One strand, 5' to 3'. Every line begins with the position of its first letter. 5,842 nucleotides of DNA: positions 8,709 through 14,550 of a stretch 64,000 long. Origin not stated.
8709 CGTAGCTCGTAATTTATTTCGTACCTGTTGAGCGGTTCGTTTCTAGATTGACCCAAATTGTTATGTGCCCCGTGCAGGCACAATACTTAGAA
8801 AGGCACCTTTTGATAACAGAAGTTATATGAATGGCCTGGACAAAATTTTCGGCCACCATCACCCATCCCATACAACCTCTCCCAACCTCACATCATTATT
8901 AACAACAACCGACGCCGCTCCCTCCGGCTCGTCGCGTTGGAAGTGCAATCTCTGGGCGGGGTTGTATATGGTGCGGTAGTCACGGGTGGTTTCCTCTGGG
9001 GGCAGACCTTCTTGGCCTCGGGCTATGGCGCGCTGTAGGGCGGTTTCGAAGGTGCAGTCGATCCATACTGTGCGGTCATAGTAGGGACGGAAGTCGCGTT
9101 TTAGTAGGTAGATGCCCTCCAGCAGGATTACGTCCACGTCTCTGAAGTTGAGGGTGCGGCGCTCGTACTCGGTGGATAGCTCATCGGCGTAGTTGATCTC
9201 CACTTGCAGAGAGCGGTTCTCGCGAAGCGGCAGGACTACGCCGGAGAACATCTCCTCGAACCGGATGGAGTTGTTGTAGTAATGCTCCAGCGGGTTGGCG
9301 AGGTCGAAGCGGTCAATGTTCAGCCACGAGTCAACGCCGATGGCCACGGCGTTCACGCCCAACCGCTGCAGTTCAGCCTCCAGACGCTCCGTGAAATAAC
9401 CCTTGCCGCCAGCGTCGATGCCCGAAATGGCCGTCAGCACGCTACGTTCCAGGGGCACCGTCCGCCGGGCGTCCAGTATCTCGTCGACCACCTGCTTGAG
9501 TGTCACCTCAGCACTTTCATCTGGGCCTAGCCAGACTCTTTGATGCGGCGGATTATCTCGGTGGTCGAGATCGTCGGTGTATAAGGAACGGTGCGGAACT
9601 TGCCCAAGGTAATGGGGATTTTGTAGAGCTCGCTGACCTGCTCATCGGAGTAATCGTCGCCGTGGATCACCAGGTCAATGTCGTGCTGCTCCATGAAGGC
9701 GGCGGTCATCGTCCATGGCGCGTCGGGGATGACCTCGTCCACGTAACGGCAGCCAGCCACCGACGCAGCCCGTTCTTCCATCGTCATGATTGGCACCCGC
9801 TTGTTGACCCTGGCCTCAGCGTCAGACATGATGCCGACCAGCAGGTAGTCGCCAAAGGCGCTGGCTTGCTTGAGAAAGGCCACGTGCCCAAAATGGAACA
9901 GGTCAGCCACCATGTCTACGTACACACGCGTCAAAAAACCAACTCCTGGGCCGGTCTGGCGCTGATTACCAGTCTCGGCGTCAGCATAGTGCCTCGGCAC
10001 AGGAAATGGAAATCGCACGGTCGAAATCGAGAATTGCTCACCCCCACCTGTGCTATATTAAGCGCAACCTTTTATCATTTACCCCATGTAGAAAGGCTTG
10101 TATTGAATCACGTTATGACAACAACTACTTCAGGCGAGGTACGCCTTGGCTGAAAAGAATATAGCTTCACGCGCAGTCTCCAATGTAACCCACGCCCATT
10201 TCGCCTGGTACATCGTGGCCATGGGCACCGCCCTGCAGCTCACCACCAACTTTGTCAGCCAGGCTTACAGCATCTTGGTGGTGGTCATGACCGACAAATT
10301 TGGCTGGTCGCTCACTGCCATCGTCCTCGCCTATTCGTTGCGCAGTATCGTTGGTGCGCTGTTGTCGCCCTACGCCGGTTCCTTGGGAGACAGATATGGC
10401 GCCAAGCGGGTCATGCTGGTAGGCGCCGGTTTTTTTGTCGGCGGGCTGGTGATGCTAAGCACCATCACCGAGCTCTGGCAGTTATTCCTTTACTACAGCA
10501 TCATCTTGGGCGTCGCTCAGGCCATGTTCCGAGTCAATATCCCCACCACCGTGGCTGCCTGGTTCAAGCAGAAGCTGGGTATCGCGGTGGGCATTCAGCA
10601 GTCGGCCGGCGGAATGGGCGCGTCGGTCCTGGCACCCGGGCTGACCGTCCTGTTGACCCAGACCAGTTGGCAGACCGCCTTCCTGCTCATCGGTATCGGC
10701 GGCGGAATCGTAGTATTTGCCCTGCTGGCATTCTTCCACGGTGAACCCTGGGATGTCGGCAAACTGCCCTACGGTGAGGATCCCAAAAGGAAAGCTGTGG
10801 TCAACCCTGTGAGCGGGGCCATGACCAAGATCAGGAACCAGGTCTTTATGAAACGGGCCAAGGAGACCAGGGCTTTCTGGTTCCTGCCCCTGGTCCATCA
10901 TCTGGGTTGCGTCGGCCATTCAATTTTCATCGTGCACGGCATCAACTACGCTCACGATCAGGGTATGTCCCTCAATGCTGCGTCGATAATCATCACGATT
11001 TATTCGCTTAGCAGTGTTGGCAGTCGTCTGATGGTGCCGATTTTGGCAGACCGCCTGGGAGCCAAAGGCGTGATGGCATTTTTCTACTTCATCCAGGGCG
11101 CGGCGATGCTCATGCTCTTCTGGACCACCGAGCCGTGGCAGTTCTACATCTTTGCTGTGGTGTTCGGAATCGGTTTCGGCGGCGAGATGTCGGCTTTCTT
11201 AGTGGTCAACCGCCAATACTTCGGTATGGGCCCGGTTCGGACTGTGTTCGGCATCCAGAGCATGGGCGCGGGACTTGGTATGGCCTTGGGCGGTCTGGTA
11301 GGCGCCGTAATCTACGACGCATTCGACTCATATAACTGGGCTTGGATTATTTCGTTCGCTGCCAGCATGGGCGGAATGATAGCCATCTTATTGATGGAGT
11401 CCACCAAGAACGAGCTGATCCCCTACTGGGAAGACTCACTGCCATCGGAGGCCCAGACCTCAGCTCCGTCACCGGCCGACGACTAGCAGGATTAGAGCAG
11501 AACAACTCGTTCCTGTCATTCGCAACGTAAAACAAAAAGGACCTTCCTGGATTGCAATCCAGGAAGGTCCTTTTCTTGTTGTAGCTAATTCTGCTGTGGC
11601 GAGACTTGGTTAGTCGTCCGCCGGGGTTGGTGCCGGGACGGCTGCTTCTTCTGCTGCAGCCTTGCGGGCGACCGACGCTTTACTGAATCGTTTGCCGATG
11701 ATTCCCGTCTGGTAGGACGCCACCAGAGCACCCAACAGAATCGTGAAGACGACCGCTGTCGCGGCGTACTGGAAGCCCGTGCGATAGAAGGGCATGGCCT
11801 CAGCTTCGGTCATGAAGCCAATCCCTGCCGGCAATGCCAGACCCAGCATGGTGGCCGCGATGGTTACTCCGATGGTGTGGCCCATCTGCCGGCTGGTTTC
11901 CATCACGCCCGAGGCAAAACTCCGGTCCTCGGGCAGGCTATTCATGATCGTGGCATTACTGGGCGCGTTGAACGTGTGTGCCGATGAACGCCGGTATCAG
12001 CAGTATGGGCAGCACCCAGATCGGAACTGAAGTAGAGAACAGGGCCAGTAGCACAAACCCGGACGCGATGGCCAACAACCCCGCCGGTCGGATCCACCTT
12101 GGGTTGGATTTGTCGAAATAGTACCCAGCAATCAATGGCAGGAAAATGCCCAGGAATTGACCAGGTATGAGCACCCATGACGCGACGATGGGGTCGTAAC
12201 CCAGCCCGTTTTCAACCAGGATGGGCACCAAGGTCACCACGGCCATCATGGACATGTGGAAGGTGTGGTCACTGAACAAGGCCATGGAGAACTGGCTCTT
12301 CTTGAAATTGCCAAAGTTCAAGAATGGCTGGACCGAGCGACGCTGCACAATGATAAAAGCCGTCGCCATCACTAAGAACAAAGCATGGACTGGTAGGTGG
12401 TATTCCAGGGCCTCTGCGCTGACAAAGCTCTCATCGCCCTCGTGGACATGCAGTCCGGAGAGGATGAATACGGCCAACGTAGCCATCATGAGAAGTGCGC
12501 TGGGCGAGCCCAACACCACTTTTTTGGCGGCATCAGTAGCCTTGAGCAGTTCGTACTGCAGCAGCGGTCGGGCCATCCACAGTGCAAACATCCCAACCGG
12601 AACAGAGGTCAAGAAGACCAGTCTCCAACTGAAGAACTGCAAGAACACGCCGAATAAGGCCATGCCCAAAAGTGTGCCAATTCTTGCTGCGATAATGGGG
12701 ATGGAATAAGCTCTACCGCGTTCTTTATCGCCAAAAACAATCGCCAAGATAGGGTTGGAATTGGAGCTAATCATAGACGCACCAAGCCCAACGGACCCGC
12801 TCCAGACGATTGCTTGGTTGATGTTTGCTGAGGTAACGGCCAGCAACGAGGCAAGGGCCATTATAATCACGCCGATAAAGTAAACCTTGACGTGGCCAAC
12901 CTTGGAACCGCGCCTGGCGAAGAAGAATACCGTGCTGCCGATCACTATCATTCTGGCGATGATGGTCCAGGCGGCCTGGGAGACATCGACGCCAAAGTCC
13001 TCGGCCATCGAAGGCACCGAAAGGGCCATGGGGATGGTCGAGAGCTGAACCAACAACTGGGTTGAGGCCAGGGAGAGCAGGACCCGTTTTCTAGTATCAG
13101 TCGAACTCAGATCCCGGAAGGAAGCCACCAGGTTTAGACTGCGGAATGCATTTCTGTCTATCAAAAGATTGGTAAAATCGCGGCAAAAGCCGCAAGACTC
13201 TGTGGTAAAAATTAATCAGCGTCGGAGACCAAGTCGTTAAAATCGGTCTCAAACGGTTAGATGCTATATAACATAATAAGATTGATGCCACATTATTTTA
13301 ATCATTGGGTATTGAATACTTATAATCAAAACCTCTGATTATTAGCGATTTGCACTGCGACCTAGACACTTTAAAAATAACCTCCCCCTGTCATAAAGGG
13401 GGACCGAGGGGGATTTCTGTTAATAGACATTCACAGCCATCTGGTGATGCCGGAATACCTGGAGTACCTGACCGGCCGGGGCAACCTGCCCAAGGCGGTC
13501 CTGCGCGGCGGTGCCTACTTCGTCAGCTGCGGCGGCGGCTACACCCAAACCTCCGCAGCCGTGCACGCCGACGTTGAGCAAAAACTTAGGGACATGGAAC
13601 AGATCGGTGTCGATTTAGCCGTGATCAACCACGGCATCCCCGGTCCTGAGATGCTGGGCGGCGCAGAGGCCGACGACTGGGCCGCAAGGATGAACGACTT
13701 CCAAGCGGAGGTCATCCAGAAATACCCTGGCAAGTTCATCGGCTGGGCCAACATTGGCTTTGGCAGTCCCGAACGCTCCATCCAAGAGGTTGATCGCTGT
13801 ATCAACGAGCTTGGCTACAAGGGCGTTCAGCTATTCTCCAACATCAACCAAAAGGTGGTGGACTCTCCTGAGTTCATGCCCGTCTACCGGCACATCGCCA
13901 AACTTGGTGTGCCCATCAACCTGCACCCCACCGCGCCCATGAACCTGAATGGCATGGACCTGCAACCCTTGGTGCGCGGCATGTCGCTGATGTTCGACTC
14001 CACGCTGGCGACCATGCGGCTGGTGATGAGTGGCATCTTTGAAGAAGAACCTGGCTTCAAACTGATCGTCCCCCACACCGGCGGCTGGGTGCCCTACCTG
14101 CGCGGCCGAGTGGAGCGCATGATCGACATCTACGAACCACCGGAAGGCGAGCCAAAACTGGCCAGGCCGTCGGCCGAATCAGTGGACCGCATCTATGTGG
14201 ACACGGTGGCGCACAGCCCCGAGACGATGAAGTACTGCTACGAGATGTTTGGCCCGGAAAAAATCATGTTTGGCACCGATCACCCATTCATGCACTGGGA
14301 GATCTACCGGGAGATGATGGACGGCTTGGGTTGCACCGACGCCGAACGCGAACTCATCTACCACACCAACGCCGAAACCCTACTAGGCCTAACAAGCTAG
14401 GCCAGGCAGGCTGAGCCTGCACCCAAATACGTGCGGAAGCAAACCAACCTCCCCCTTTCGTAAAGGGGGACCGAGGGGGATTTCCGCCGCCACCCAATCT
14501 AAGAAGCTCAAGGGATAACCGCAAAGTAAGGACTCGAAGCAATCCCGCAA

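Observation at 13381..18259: Radical-SAM/B12-binding-domain homolog without a CxxxCxxC motif, sandwiched between two diverged ACMSD-type amidohydrolases and an SDR: candidate uncharacterised module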

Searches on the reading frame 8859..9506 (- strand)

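Call 65: search_protein_families(library=pfam, proteins=[window:8859-9506:-], max_evalue=0.001)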
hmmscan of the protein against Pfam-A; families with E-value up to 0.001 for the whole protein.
window:8859-9506:- (215 aa): 1 family
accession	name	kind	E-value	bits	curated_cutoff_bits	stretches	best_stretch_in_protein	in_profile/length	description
PF00485.24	PRK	-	0.00015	22.1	22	0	26-163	3-149/196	Phosphoribulokinase / Uridine kinase family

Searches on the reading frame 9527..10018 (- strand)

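Call 65: search_protein_families(library=pfam, proteins=[window:9527-10018:-], max_evalue=0.001)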
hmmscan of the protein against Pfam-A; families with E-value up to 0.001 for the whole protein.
window:9527-10018:- (163 aa): 1 family
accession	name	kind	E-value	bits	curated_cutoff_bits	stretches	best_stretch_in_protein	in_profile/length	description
PF01467.32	CTP_transf_like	-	4.3e-21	75.9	21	1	39-158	7-133/133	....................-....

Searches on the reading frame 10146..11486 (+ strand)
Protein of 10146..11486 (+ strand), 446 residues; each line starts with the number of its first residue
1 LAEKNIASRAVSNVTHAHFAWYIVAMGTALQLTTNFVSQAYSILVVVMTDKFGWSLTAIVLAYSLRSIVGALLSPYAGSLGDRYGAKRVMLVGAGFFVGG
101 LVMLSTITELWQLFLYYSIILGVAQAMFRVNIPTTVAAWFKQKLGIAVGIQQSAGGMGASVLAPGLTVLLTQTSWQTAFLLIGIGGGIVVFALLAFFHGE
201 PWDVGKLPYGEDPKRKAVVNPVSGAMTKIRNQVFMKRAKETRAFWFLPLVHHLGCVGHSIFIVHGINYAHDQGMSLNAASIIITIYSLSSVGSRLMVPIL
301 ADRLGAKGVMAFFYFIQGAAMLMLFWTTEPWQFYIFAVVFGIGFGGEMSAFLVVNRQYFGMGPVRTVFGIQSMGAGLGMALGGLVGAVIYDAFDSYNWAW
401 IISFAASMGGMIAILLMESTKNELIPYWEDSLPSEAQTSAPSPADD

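Call 3: search_protein_families(library=pfam, proteins=[window:10146-11486:+], max_evalue=0.01)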
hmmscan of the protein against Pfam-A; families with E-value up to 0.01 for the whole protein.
window:10146-11486:+ (446 aa): 2 families
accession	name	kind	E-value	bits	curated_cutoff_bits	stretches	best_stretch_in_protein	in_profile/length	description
PF07690.21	MFS_1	-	1.5e-44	152.8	33.4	2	34-249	8-207/347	Major Facilitator Superfamily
PF06779.20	MFS_4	-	5.5e-08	33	26.3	1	231-415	180-361/364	Uncharacterised MFS-type transporter YbfB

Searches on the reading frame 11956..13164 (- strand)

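Call 3: search_protein_families(library=pfam, proteins=[window:11956-13164:-], max_evalue=0.01)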
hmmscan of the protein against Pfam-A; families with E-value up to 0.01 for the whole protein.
window:11956-13164:- (402 aa): 1 family
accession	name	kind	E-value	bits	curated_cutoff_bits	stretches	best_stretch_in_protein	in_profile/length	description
PF07690.21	MFS_1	-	1.5e-30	106.8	33.4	1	41-392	12-305/347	Major Facilitator Superfamily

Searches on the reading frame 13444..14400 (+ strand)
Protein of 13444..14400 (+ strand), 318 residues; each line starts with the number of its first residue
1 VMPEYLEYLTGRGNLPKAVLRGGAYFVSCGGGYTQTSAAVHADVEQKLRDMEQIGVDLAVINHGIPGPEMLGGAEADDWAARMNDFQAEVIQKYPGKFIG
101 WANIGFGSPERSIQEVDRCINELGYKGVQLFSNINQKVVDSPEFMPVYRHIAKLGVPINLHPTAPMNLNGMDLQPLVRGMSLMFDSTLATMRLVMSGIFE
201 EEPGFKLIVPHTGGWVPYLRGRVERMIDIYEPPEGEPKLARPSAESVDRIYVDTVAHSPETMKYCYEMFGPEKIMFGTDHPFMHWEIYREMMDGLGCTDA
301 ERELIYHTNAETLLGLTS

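Call 3: search_protein_families(library=pfam, proteins=[window:13444-14400:+], max_evalue=0.01)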
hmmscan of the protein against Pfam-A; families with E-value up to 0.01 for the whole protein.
window:13444-14400:+ (318 aa): 1 family
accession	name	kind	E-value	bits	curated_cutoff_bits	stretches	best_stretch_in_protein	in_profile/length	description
PF04909.20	Amidohydro_2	-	4e-27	96.1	26.4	1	66-316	43-289/289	Amidohydrolase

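Call 4: search_protein_families(library=ncbifam, proteins=[window:13444-14400:+], max_evalue=0.01)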
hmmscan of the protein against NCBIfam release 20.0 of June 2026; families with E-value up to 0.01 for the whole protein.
window:13444-14400:+ (318 aa): 0 families
